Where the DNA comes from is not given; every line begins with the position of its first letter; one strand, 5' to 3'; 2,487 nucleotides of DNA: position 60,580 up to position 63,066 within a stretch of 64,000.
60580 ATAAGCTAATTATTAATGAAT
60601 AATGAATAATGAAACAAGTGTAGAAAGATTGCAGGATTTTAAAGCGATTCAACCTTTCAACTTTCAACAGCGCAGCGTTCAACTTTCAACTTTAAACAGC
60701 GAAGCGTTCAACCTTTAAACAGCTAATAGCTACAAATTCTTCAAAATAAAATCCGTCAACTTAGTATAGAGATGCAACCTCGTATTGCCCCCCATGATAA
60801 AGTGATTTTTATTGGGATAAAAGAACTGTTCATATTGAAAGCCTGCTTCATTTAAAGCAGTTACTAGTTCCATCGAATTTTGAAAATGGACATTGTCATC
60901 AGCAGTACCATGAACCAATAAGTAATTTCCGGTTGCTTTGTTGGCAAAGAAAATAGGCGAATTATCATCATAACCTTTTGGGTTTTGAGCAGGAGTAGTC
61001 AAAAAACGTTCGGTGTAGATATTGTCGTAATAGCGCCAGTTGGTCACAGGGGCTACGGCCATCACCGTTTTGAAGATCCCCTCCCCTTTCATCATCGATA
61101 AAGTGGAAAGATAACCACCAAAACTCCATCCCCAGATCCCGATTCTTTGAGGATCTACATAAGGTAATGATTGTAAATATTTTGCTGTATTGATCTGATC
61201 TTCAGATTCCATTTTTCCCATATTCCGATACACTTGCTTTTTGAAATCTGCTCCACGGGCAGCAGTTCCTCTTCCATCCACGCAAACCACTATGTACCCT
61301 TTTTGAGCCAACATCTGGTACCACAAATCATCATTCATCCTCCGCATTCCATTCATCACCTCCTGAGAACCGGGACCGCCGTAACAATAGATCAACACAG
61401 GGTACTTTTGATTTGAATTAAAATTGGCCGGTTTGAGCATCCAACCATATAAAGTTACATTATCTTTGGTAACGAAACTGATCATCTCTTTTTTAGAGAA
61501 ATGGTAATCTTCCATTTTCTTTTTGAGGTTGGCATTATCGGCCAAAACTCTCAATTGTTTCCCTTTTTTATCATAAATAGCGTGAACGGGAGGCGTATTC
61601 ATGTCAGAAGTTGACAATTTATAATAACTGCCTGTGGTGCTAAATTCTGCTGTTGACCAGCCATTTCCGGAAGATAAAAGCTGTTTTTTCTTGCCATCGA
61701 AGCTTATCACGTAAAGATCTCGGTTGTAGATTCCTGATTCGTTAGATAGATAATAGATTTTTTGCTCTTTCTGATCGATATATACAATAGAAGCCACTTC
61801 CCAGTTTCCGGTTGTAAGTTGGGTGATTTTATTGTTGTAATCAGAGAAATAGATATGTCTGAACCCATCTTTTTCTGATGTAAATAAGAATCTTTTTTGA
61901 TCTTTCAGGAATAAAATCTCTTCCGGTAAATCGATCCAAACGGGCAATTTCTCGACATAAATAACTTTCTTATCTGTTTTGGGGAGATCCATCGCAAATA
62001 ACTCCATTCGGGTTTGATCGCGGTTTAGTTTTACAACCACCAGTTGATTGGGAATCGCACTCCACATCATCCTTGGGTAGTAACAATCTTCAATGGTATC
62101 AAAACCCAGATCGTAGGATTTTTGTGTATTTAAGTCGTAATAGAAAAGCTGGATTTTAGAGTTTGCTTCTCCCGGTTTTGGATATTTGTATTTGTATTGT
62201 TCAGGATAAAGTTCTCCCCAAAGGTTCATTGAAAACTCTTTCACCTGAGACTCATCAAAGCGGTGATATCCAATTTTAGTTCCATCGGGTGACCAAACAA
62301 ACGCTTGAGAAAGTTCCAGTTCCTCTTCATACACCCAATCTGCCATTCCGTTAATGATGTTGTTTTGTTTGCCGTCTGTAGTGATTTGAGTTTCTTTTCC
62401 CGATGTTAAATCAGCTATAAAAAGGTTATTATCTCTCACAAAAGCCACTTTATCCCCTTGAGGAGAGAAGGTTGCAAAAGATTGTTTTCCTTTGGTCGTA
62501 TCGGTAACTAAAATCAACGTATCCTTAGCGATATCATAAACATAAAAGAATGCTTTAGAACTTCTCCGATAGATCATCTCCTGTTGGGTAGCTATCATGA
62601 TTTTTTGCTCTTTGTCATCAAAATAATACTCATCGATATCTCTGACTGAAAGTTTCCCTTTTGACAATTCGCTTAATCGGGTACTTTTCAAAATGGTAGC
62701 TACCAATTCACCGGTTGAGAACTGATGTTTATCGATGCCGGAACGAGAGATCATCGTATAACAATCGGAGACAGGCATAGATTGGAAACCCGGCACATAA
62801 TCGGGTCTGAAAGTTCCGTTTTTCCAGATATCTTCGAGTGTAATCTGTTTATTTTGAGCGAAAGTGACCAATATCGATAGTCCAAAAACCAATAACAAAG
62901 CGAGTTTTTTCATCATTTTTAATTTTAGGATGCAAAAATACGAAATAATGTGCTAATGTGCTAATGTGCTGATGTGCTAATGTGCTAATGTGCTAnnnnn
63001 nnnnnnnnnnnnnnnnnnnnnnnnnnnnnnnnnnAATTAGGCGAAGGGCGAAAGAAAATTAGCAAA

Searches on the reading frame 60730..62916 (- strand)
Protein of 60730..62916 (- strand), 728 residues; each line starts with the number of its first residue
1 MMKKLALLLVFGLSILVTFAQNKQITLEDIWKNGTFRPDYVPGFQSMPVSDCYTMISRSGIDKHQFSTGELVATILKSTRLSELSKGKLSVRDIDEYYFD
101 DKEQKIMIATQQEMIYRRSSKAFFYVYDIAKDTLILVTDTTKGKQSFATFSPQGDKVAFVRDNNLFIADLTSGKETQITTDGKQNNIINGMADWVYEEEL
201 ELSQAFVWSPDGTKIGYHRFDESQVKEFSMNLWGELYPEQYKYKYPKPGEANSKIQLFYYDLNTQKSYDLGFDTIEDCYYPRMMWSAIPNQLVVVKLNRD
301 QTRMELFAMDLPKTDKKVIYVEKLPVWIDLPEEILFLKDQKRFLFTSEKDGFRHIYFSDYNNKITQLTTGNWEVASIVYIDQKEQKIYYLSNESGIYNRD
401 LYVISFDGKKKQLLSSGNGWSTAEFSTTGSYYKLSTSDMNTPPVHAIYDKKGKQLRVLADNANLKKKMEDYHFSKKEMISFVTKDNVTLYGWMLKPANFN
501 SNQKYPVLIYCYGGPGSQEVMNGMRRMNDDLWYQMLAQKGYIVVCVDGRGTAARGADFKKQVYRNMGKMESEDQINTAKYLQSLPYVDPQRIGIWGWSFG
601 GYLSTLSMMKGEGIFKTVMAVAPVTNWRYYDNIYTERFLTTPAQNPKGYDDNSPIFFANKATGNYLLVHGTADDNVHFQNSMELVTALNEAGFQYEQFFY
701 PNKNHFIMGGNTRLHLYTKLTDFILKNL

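Call 91: search_protein_families(library=pfam, proteins=[window:60730-62916:-], max_evalue=0.00001)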
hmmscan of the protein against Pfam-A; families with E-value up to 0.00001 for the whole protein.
window:60730-62916:- (728 aa): 6 families
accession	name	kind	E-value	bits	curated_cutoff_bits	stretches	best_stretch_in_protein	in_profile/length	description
PF00930.27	DPPIV_N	-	4e-92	309.1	22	1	102-443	3-354/354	Dipeptidyl peptidase IV (DPP IV) N-terminal region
PF00326.27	Peptidase_S9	-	1.1e-55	188.8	22.6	1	534-728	8-210/213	Prolyl oligopeptidase family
PF20434.5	BD-FAE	-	1.7e-11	44.5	26.8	0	500-611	8-110/215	BD-FAE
PF02129.25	Peptidase_S15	-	3.6e-11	43.7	23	1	527-637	41-141/262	X-Pro dipeptidyl-peptidase (S15 family)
PF01738.24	DLH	-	1.1e-07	32.1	21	1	527-705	28-186/217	Dienelactone hydrolase family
PF08840.17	BAAT_C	-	1.2e-06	29.1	20.9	0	577-628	9-60/210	BAAT / Acyl-CoA thioester hydrolase C terminal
